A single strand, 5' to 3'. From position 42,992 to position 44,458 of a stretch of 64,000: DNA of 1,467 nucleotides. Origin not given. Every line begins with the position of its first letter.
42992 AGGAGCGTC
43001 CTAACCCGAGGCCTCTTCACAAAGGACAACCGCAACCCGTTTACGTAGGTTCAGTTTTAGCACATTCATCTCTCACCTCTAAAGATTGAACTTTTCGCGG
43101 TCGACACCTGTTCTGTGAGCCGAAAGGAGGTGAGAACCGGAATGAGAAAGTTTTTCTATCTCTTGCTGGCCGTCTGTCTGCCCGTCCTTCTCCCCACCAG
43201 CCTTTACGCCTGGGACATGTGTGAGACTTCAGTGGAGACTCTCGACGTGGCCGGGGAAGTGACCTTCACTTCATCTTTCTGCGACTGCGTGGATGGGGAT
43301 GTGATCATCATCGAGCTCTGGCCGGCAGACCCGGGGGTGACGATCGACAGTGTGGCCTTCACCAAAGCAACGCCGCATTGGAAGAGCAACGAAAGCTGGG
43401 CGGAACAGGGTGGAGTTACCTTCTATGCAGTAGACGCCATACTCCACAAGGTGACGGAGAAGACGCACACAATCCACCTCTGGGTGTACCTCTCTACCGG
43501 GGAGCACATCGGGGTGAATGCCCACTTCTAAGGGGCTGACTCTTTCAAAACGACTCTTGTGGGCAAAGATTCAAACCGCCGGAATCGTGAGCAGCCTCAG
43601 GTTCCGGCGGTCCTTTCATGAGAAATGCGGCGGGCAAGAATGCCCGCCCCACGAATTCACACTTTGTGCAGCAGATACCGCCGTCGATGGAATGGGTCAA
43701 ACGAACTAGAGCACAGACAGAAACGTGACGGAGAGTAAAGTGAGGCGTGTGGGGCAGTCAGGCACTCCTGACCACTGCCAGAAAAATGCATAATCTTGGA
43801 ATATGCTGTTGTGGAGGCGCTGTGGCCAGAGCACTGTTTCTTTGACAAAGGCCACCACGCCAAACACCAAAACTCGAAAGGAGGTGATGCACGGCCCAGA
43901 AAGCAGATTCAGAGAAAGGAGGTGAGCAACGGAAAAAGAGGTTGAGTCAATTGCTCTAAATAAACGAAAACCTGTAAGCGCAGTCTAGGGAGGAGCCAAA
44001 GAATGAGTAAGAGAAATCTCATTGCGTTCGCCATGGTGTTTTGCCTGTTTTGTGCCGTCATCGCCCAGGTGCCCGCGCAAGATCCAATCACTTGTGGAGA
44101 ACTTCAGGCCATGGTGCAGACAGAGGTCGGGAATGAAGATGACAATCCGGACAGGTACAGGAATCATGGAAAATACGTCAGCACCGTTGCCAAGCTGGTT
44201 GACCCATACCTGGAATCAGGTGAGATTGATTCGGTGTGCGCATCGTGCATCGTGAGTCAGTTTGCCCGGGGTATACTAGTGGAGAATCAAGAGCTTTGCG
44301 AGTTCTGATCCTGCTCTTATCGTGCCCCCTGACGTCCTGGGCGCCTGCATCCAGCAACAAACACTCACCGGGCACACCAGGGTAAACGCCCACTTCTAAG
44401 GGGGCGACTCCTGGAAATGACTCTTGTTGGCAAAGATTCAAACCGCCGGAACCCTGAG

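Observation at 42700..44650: Patch of small secreted-protein genes with duplicated 3'-end modules and orphan RBS-start fragments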

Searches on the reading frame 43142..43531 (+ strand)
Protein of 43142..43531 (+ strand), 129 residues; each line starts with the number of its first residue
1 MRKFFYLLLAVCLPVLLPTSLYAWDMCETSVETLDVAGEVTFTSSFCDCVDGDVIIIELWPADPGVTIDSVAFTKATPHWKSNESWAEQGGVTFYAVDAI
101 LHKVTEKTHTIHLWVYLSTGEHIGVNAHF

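Call 6: search_protein_families(library=pfam, proteins=[window:43142-43531:+], max_evalue=0.1)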
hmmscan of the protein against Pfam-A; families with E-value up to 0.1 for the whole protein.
window:43142-43531:+ (129 aa): 0 families

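Call 11: find_encoding_contigs(protein=window:43142-43531:+, flank=6000, max_places=10)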
Protein window:43142-43531:+ (129 aa): 3 contigs read that carry it; 3 places shown.
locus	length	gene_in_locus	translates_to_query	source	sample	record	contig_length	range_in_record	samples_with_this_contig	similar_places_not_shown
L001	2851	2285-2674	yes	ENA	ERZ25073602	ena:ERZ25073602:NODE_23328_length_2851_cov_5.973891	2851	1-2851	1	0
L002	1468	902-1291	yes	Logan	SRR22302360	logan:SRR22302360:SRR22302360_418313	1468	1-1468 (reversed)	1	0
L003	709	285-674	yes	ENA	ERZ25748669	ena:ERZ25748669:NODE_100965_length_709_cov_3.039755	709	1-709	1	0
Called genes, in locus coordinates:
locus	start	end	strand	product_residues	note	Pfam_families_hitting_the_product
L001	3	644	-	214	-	?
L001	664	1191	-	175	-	-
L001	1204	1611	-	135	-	PF07963:N_methyl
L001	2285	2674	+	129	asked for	-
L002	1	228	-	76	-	?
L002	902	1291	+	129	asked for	-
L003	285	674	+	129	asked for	-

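Call 14: find_homologous_proteins(query=window:43142-43531:+, max_evalue=0.001)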
Query window:43142-43531:+ (129 aa): 60 proteins with E <= 0.001 among 67 candidates.
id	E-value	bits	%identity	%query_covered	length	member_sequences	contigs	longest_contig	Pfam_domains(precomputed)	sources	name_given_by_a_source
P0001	4.2e-82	291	98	100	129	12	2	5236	-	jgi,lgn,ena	jgi:hypothetical protein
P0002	8.5e-81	287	96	100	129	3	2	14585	-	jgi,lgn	-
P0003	2.7e-71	256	86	100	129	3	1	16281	-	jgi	jgi:hypothetical protein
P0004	2.3e-69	250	84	100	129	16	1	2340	-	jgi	-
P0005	3.9e-62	226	75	100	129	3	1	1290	-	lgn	-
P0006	2.7e-61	224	75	100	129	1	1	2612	-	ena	-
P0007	2.2e-60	221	74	100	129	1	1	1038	-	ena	-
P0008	3.1e-60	220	72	100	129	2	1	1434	-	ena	-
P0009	3.9e-60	220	77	100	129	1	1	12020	-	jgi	jgi:hypothetical protein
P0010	4.4e-60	220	74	100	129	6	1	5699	-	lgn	-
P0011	5.4e-59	216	75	100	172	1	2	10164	-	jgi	jgi:hypothetical protein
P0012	7.8e-59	216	74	100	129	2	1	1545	-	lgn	-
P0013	8.8e-59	215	71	100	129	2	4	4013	-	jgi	jgi:hypothetical protein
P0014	1.7e-58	215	71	100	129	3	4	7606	-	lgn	-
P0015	4.4e-58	213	74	100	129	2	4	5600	-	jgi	jgi:hypothetical protein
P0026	6.2e-56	206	70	100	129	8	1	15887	-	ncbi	-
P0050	9.8e-42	160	62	100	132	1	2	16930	-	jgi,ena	-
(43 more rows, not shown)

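Call 15: find_encoding_contigs(protein=P0026, flank=6000, max_places=3)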
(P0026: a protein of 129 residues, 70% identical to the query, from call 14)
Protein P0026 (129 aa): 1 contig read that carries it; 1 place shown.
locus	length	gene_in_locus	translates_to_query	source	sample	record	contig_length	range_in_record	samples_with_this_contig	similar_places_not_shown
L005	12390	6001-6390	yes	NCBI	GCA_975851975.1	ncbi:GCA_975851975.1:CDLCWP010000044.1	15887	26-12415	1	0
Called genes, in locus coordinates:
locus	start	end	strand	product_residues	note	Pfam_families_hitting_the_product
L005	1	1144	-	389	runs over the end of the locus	?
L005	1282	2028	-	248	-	PF00702:Hydrolase, PF13419:HAD_2, PF13242:Hydrolase_like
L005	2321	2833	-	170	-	PF12019:GspH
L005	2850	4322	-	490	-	PF14341:PilX_N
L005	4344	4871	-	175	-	-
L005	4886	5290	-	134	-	PF07963:N_methyl (weak)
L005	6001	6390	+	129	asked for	-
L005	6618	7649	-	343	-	PF01820:Dala_Dala_lig_N, PF02655:ATP-grasp_3 (weak), PF08443:RimK (weak), PF02222:ATP-grasp, PF02786:CPSase_L_D2, PF07478:Dala_Dala_lig_C, PF13535:ATP-grasp_4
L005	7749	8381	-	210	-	PF09335:VTT_dom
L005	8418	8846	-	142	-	PF02542:YgbB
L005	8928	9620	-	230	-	PF01128:IspD, PF12804:NTP_transf_3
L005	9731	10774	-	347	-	PF02547:Queuosine_synth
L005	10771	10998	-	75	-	PF11146:DUF2905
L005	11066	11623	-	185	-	PF02677:QueH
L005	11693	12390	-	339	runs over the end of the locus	PF05496:RuvB_N, PF06068:TIP49 (faint), PF01078:Mg_chelatase (faint), PF00004:AAA, PF07728:AAA_5 (faint), PF17864:AAA_lid_4, PF05491:WHD_RuvB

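Call 16: find_encoding_contigs(protein=P0003, flank=6000, max_places=3)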
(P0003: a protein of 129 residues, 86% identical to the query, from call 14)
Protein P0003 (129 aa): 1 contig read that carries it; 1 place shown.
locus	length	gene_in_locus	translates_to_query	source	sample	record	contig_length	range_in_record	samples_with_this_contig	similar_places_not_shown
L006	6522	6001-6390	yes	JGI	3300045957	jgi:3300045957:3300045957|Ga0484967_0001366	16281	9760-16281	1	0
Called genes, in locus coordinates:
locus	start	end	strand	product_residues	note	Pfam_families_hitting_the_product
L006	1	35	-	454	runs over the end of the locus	PF01406:tRNA-synt_1e, PF09334:tRNA-synt_1g (weak), PF09190:DALR_2, PF23493:CysS_C (weak)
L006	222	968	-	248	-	PF00702:Hydrolase, PF13419:HAD_2, PF13242:Hydrolase_like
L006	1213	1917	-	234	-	-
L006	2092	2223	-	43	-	-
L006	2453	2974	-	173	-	PF12019:GspH (weak)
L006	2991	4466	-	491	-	PF14341:PilX_N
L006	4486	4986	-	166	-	-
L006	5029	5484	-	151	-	PF07963:N_methyl (weak)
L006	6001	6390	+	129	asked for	-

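Call 17: find_encoding_contigs(protein=P0050, flank=6000, max_places=3)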
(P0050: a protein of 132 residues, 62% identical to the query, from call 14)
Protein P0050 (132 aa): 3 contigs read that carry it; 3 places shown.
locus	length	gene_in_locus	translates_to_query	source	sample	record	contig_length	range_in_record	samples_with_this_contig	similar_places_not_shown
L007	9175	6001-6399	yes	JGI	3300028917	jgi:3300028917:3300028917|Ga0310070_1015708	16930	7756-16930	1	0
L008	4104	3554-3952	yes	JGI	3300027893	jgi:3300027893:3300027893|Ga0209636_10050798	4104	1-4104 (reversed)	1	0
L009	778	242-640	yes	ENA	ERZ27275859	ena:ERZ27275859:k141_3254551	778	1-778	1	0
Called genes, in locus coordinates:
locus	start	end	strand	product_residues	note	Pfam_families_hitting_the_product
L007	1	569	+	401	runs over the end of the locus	PF00919:UPF0004, PF04055:Radical_SAM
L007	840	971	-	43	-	-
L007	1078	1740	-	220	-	PF13505:OMP_b-brl, PF13568:OMP_b-brl_2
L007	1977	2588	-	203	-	-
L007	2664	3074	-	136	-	-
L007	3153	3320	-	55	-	-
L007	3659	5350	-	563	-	PF00404:Dockerin_1 (faint)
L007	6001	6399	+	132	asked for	-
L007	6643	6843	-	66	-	-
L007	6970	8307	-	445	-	-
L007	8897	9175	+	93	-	?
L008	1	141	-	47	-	?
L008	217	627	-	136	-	-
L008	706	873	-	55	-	-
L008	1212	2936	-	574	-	PF00404:Dockerin_1 (faint)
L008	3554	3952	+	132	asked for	-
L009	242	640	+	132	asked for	-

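Call 22: find_related_loci(query=A2, collection=genome_contigs, flank=3000)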
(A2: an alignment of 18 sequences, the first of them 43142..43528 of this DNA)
Query A2 (129 aa) in genome_contigs; peptide patterns used: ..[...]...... (x = any residue, [..] = any of these).
14 stretches matched a pattern; 8 encode a relative of the query (tblastn E <= 1e-3); 8 distinct loci.
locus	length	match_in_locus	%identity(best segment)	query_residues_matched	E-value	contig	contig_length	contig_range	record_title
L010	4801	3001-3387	91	1-129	2e-78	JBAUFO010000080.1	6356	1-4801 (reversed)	MAG: Candidatus Zixiibacteriota bacterium isolate MFD13088_ilm_asm_bin32 k127_256168, whole genome shotgun sequence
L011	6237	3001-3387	67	1-129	4e-59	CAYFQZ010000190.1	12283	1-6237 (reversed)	MAG TPA_asm: uncultured Ignavibacteria bacterium isolate ERP108616_co1_151 genome assembly, contig: k119_1834063, whole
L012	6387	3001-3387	67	1-129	3e-59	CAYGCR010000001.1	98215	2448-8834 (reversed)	MAG TPA_asm: uncultured Ignavibacteria bacterium isolate ERP108616_co2_224 genome assembly, contig: NODE_132_length_9821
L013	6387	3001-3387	65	1-129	6e-59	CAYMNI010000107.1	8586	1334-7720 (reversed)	MAG TPA_asm: uncultured Ignavibacteria bacterium isolate SRP214966_co2_447 genome assembly, contig: NODE_15114_length_85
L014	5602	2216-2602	64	1-129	2e-52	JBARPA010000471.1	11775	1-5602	MAG: Candidatus Zixiibacteriota bacterium isolate MFD13423_ilm_asm_bin54 k127_158485, whole genome shotgun sequence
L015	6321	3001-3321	72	23-129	6e-50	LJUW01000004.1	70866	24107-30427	MAG: candidate division Zixibacteria bacterium SM23_73_2 WORSMTZ_805, whole genome shotgun sequence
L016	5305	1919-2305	97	1-129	4e-84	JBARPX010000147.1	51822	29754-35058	MAG: Candidatus Zixiibacteriota bacterium isolate MFD13424_ilm_asm_bin49 k127_116826, whole genome shotgun sequence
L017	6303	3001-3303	38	32-129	8e-14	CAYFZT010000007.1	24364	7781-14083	MAG TPA_asm: uncultured Candidatus Bathyarchaeia archaeon isolate ERP108616_co2_78 genome assembly, contig: NODE_2840_le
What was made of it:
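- Organism: call 22.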

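Call 23: find_related_loci(query=A2, collection=metagenome_contigs, flank=3000)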
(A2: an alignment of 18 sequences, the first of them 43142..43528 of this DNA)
Query A2 (129 aa) in metagenome_contigs; peptide patterns used: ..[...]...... (x = any residue, [..] = any of these).
26 stretches matched a pattern; 24 encode a relative of the query (tblastn E <= 1e-3); 24 distinct loci.
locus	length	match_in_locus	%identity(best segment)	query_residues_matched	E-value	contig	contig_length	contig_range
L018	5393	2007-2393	96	1-129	1e-83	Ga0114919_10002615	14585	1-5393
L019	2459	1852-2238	72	1-129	1e-65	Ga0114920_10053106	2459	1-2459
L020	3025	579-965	68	1-129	1e-60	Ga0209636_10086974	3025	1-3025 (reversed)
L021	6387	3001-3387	67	1-129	5e-59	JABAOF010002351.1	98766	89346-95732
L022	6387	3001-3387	67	1-129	7e-59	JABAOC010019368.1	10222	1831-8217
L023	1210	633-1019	65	1-129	7e-62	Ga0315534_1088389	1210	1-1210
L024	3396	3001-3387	71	1-129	6e-55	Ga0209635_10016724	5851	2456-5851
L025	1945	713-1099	62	1-129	2e-55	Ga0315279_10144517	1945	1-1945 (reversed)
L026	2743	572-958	67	1-129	1e-54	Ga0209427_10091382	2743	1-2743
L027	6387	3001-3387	61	1-129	4e-53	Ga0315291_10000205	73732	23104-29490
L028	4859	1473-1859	60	1-129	8e-53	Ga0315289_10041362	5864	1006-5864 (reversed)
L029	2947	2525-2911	63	1-129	1e-52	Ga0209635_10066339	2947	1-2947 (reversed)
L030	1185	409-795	60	1-129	7e-55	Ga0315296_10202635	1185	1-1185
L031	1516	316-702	62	1-129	4e-52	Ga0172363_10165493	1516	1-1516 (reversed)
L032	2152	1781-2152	60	1-124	6e-51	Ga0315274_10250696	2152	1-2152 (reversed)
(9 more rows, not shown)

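Call 53: search_protein_families(library=ncbifam, proteins=[window:43142-43531:+], max_evalue=1)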
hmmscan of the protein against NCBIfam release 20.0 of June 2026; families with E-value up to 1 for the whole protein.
window:43142-43531:+ (129 aa): 1 family
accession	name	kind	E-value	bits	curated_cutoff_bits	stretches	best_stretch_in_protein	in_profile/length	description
NF011278.0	PRK14685.1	equivalog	0.13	12.4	343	1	54-87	123-157/177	hypothetical protein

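Call 59: predict_structure(alignment_id=A2)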
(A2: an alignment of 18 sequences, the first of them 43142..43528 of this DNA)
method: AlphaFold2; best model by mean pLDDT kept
length: 129 residues; sequences in the alignment: 18
mean_pLDDT: 85.5   pTM: 0.74
mean pLDDT of the five models: 85.5, 85.3, 84.4, 84.4, 80.3
residues with pLDDT >= 90: 78; 70-90: 23; 50-70: 28; < 50: 0
segments of 3 or more residues with pLDDT < 50: none
pLDDT, mean of each block of 10 residues (from residue 1): 62 58 79 93 92 93 95 86 84 95 86 96 94
secondary structure, 60 per line:
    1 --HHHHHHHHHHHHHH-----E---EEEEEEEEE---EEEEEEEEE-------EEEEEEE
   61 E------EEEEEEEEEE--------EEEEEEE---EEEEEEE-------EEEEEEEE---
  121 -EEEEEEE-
elements in order: H3-16 E26-34 E38-46 E54-61 E68-77 E86-92 E96-102 E110-117 E122-128

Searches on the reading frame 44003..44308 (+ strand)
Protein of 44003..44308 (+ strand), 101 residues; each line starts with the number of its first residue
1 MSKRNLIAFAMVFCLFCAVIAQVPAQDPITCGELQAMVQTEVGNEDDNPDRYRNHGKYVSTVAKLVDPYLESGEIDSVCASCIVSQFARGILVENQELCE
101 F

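Call 6: search_protein_families(library=pfam, proteins=[window:44003-44308:+], max_evalue=0.1)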
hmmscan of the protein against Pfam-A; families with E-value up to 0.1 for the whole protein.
window:44003-44308:+ (101 aa): 0 families

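Call 12: find_encoding_contigs(protein=window:44003-44308:+, flank=6000, max_places=10)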
Protein window:44003-44308:+ (101 aa): 1 contig read that carries it; 1 place shown.
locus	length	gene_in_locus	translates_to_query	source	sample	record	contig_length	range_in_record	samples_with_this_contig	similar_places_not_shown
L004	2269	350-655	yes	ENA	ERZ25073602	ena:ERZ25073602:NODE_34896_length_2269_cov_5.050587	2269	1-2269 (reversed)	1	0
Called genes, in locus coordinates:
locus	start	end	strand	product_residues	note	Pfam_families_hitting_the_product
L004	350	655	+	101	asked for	-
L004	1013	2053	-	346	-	PF01820:Dala_Dala_lig_N, PF02655:ATP-grasp_3, PF02786:CPSase_L_D2, PF08443:RimK, PF02222:ATP-grasp, PF07478:Dala_Dala_lig_C, PF13535:ATP-grasp_4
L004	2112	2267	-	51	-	?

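Call 32: find_homologous_proteins(query=window:44003-44308:+, max_evalue=0.001)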
Query window:44003-44308:+ (101 aa): 36 proteins with E <= 0.001 among 37 candidates.
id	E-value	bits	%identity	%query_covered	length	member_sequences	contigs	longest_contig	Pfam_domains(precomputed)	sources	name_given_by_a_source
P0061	1.9e-61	222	100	100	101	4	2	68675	-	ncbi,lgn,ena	-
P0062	6.9e-51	188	90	100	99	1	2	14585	-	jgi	-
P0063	1.3e-49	184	89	100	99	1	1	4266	-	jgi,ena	jgi:hypothetical protein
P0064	6.7e-49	182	87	100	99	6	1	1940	-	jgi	jgi:hypothetical protein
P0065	1.1e-48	181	88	100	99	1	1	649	-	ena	-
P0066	2.3e-47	177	87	98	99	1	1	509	-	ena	-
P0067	5.2e-47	176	85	100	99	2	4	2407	-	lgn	-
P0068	6.0e-46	173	84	98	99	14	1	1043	-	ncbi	-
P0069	3.3e-44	167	79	100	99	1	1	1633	-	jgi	jgi:hypothetical protein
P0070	3.9e-44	167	80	100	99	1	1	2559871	-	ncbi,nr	ncbi:MAG: hypothetical protein JSV10_08070 [Candidatus Zixiibacteriota bacterium]|nr:MAG: hypothetic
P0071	1.3e-43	165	80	100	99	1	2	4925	-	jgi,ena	-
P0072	4.8e-43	163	77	100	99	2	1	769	-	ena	-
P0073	1.8e-42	161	76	100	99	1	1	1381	-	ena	-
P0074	1.9e-42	161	80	100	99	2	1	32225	-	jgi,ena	-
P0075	2.7e-42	161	80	100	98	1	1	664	-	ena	-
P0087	2.1e-32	129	68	98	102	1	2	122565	-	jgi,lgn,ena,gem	-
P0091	7.8e-30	121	63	99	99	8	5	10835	-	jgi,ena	-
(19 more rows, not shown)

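Call 33: find_encoding_contigs(protein=P0070, flank=5000, max_places=2)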
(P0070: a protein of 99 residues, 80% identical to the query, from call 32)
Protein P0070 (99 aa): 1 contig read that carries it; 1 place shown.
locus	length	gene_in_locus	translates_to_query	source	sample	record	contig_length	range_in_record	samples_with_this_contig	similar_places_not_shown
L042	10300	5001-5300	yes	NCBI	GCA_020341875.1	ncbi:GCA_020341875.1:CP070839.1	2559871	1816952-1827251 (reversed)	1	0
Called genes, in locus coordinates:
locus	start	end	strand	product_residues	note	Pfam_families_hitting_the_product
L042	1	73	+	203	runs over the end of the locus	PF00691:OmpA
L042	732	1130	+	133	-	-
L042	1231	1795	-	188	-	PF14341:PilX_N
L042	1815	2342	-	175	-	-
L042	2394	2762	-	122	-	PF07963:N_methyl (weak)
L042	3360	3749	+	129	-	-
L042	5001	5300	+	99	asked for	-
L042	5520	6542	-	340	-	PF01820:Dala_Dala_lig_N, PF02655:ATP-grasp_3 (weak), PF08443:RimK (weak), PF02222:ATP-grasp, PF07478:Dala_Dala_lig_C, PF02786:CPSase_L_D2, PF13535:ATP-grasp_4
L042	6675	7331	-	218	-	PF09335:VTT_dom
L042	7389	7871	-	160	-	PF02542:YgbB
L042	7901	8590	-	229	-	PF01128:IspD, PF12804:NTP_transf_3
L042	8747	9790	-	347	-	PF02547:Queuosine_synth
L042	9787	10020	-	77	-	PF11146:DUF2905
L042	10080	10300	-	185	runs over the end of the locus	PF02677:QueH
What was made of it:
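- On Recombinase-driven cassette system (integron, shufflon or pilin-type antigenic variation): Neighbours within about 6 kb in L005 and L042 are pilins, a HAD hydrolase, ddl, DedA/VTT, IspF, IspD, QueA and QueH (calls 15, 33).
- There is no array of silent variant cassettes, and no recombinase among called genes within about 6 kb in L005 or L042 (calls 15, 33).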

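Call 34: find_encoding_contigs(protein=P0087, flank=5000, max_places=2)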
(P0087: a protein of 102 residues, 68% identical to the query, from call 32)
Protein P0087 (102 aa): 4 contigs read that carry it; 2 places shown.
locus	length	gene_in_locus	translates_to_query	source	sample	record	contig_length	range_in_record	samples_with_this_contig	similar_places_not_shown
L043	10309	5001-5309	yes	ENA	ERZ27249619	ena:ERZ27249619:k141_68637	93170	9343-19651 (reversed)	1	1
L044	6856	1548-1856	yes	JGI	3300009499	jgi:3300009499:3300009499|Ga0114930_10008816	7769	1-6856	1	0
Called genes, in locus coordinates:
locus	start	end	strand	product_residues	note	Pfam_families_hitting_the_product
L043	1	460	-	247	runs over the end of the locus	PF00702:Hydrolase, PF13419:HAD_2, PF13242:Hydrolase_like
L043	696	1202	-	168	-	PF12019:GspH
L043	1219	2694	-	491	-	PF14341:PilX_N (weak)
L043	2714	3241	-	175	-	-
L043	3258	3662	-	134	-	PF07963:N_methyl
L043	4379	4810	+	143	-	-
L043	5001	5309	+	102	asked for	-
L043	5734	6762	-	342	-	PF01820:Dala_Dala_lig_N, PF02655:ATP-grasp_3 (weak), PF08443:RimK (weak), PF02222:ATP-grasp, PF07478:Dala_Dala_lig_C, PF02786:CPSase_L_D2, PF13535:ATP-grasp_4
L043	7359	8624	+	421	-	PF09861:Lar_N, PF21113:LarA_C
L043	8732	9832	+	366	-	PF02615:Ldh_2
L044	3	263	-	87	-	?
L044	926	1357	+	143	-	-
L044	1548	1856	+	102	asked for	-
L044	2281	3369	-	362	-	PF01820:Dala_Dala_lig_N, PF02655:ATP-grasp_3 (weak), PF08443:RimK (weak), PF02222:ATP-grasp, PF07478:Dala_Dala_lig_C, PF02786:CPSase_L_D2, PF13535:ATP-grasp_4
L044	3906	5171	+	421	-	PF09861:Lar_N, PF21113:LarA_C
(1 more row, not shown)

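Call 35: find_encoding_contigs(protein=P0091, flank=5000, max_places=2)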
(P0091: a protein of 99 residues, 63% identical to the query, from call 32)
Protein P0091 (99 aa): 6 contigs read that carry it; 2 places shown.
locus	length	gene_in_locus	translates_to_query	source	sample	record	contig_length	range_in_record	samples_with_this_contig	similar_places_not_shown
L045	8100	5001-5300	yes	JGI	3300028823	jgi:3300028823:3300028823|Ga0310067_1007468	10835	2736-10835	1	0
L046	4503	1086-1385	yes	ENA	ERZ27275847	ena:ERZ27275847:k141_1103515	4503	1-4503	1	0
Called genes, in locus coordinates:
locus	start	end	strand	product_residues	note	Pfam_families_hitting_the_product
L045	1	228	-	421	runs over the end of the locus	PF04235:DUF418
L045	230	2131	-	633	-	PF25852:DUF6242_C (faint), PF02012:BNR (faint), PF15902:Sortilin-Vps10 (faint), PF24316:Tli3 (faint), PF14870:PSII_BNR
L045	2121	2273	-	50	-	-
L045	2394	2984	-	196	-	-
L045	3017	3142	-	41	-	-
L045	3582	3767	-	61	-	PF06348:DUF1059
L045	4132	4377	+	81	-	-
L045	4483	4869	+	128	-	-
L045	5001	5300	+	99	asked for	-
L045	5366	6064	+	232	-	-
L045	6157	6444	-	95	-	-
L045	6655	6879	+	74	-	-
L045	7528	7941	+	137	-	PF12675:DUF3795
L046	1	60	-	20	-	?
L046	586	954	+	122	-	-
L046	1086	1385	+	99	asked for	-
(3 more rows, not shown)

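Call 53: search_protein_families(library=ncbifam, proteins=[window:44003-44308:+], max_evalue=1)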
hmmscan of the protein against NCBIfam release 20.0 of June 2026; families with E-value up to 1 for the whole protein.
window:44003-44308:+ (101 aa): 0 families

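Call 54: search_protein_families(library=pfam, proteins=[L045:4483-4869:+, L043:4379-4810:+], max_evalue=1)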
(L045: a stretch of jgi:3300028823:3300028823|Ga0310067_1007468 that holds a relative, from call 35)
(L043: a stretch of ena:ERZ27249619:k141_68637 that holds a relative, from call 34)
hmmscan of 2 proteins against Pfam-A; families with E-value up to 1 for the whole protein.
L045:4483-4869:+ (128 aa): 1 family
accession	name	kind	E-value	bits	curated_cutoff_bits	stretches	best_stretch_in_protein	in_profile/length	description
PF03956.18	Lys_export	-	0.11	12.4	23.8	1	5-68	23-85/190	Lysine exporter LysO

L043:4379-4810:+ (143 aa): 0 families

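Call 64: predict_structure(alignment_id=A8)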
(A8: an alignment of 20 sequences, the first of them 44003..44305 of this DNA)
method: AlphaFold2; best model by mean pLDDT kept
length: 101 residues; sequences in the alignment: 20
mean_pLDDT: 85.5   pTM: 0.68
mean pLDDT of the five models: 85.5, 85.4, 85.0, 84.9, 83.2
residues with pLDDT >= 90: 67; 70-90: 7; 50-70: 26; < 50: 1
segments of 3 or more residues with pLDDT < 50: none
pLDDT, mean of each block of 10 residues (from residue 1): 65 59 63 97 93 95 98 95 98 95 70
secondary structure, 60 per line:
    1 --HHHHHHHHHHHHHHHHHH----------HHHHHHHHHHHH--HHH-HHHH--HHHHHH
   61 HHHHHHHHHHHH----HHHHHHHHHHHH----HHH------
elements in order: H3-20 H31-42 H49-52 H55-72 H77-88
